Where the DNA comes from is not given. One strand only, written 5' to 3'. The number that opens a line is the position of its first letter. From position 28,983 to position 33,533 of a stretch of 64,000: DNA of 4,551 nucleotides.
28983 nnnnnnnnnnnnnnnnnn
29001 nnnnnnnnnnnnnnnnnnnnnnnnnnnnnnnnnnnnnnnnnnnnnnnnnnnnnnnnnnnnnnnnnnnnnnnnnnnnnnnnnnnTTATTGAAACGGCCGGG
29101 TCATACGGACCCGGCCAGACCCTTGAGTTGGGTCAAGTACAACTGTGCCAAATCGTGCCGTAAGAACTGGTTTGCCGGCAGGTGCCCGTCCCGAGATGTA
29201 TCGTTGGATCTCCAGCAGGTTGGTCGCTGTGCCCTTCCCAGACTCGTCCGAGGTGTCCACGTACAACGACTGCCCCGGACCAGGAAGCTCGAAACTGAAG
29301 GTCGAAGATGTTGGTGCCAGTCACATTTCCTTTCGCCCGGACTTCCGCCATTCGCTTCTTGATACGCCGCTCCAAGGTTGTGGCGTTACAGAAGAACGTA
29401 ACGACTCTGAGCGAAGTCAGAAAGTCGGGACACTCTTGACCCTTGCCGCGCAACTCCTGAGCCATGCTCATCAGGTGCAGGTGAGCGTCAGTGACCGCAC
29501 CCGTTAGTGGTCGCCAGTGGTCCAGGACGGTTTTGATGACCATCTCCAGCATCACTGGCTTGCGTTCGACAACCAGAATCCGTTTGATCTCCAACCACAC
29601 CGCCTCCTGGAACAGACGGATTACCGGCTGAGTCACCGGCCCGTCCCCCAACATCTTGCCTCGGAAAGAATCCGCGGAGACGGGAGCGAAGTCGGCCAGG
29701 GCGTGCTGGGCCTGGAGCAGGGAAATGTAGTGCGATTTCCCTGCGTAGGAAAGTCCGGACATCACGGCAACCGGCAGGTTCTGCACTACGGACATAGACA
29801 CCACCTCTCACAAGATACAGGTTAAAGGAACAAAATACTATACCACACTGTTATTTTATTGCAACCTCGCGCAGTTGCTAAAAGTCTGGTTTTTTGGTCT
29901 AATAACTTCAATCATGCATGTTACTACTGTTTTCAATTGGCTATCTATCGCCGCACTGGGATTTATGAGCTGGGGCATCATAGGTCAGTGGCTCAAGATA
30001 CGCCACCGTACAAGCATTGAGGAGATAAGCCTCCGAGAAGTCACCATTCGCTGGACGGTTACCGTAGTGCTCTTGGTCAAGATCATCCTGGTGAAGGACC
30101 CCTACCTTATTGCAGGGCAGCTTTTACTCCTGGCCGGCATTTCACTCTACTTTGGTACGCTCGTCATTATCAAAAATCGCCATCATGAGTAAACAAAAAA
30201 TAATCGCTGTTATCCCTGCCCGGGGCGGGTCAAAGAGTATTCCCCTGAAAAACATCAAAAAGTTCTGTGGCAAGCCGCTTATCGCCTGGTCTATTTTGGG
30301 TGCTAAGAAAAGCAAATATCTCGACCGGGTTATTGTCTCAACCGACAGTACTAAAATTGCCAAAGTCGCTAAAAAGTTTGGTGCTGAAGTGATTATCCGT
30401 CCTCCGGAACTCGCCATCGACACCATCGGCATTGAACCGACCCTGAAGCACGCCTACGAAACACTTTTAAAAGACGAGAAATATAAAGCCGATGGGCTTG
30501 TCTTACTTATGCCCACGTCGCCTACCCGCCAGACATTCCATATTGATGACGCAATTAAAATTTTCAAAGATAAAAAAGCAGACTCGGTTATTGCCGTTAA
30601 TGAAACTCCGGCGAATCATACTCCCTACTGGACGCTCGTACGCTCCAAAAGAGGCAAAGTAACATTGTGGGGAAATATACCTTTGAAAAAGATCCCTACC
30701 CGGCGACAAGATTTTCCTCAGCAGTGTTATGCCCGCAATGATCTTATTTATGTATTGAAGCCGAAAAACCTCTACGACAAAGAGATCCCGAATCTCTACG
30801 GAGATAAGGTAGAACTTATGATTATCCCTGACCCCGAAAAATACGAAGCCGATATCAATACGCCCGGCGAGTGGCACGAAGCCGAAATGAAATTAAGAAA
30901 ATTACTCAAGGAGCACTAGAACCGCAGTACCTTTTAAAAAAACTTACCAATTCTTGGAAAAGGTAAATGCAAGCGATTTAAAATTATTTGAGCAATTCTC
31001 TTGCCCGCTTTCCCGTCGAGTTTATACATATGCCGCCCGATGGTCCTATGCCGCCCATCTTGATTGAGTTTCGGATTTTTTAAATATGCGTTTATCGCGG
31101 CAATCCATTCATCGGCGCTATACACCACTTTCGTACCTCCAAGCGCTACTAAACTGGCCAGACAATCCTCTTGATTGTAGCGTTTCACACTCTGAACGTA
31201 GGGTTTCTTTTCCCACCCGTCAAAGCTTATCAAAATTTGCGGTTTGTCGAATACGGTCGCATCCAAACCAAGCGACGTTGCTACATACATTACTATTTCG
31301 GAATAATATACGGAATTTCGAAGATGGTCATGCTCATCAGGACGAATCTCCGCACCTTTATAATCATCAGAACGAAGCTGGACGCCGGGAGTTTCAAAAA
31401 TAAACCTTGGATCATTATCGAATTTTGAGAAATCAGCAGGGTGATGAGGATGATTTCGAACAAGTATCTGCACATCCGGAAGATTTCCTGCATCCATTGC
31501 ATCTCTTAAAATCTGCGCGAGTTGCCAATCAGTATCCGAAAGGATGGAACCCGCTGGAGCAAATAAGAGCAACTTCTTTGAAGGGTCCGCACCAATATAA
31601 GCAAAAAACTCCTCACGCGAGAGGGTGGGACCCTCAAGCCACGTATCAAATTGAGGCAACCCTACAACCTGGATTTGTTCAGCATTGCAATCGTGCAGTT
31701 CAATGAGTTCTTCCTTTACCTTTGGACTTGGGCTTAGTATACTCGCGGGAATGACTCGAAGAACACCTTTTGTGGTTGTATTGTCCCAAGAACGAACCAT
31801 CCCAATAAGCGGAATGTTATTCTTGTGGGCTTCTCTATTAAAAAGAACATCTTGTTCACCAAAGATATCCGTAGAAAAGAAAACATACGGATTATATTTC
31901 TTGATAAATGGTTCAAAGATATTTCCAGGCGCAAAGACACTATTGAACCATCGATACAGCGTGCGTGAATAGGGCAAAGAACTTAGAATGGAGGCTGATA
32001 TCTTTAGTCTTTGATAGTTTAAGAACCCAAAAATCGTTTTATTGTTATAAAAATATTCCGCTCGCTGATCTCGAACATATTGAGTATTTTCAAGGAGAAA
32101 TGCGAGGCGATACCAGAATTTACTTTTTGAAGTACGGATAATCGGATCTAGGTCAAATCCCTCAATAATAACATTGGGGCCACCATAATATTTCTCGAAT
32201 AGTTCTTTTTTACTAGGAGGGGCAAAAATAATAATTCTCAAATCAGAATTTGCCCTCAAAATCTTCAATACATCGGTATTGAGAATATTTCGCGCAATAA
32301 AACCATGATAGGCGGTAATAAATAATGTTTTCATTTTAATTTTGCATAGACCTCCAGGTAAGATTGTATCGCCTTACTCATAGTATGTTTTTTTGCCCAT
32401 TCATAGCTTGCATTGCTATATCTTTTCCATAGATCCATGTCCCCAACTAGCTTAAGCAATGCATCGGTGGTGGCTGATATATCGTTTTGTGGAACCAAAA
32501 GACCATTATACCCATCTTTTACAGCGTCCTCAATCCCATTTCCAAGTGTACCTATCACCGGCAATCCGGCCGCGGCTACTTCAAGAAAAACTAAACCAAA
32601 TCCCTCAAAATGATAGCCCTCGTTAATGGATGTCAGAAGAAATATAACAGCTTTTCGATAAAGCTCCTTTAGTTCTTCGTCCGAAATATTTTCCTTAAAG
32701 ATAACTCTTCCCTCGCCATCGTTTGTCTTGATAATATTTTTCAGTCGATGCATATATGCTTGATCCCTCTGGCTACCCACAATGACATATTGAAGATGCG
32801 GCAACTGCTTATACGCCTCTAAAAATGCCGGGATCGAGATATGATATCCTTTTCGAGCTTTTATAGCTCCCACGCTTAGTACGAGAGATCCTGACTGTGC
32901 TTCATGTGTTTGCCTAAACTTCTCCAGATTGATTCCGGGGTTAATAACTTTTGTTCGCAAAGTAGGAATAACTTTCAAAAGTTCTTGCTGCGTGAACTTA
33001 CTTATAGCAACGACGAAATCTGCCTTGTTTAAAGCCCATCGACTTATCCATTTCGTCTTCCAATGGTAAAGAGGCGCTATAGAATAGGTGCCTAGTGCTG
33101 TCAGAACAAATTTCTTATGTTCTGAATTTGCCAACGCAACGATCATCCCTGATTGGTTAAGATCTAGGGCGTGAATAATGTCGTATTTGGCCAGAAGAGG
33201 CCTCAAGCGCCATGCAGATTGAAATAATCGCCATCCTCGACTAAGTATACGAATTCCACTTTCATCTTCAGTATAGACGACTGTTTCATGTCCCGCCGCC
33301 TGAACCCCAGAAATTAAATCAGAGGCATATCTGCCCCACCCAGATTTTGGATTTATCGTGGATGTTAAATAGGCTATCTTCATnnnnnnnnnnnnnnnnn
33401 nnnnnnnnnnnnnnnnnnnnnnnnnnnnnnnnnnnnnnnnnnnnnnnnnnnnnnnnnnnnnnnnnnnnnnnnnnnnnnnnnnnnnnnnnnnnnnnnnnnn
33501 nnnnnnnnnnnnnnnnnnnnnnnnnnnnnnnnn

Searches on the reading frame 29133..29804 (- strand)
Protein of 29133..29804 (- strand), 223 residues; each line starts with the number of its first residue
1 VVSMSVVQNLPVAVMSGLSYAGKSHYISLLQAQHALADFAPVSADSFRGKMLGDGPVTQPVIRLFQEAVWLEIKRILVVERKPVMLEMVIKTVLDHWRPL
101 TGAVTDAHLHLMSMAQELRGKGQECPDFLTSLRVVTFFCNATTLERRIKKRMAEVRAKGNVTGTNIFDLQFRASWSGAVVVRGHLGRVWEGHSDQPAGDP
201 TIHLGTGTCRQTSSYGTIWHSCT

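Call 73: search_protein_families(library=pfam, proteins=[window:29133-29804:-], max_evalue=0.01)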
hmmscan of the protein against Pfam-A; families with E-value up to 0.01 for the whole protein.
window:29133-29804:- (223 aa): 1 family
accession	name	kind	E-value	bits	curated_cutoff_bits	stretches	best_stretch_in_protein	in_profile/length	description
PF13671.12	AAA_33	-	0.00025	21.8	27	1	12-160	1-127/143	AAA domain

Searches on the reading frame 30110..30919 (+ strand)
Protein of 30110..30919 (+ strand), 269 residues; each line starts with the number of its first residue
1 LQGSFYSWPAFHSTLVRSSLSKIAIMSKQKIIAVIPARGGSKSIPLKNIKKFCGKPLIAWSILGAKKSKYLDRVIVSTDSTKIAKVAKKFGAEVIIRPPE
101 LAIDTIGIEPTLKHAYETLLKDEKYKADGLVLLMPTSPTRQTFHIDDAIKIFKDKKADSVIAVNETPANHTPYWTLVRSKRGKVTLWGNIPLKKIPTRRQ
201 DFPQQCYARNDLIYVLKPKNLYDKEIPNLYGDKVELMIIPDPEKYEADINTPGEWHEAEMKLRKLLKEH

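Call 72: search_protein_families(library=pfam, proteins=[window:30110-30919:+], max_evalue=0.0001)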
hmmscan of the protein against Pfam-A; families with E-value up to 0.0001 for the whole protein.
window:30110-30919:+ (269 aa): 1 family
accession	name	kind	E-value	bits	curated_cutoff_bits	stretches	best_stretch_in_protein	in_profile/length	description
PF02348.25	CTP_transf_3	-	7.9e-22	78.6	22.6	1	32-105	1-74/217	Cytidylyltransferase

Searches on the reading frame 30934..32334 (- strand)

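Call 52: search_protein_families(library=pfam, proteins=[window:30934-32334:-], max_evalue=0.00001)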
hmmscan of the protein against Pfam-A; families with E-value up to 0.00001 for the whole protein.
window:30934-32334:- (466 aa): 0 families

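Call 73: search_protein_families(library=pfam, proteins=[window:30934-32334:-], max_evalue=0.01)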
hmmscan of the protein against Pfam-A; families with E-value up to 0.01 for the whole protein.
window:30934-32334:- (466 aa): 1 family
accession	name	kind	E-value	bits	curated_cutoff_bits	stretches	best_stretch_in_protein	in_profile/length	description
PF04464.20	Glyphos_transf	-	0.00043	19.8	22.1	1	199-452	138-366/367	CDP-Glycerol:Poly(glycerophosphate) glycerophosphotransferase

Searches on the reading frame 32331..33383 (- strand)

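Call 52: search_protein_families(library=pfam, proteins=[window:32331-33383:-], max_evalue=0.00001)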
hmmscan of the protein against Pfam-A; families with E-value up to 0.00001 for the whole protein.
window:32331-33383:- (350 aa): 5 families
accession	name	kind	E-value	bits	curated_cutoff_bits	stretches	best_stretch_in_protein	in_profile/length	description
PF00534.26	Glycos_transf_1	-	3.9e-31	108.3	26.4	1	155-329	5-172/172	Glycosyl transferases group 1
PF13692.12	Glyco_trans_1_4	-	6.1e-24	85.3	27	1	167-315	3-142/142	Glycosyl transferases group 1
PF13439.12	Glyco_transf_4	-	1.7e-16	61.1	28.5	1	15-155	3-170/170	Glycosyltransferase Family 4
PF13579.12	Glyco_trans_4_4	-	4.8e-11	43.7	29.7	1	15-147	2-155/158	Glycosyl transferase 4-like domain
PF20706.3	GT4-conflict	-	2.6e-10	40.3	26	1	113-291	139-323/385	Family 4 Glycosyltransferase in conflict systems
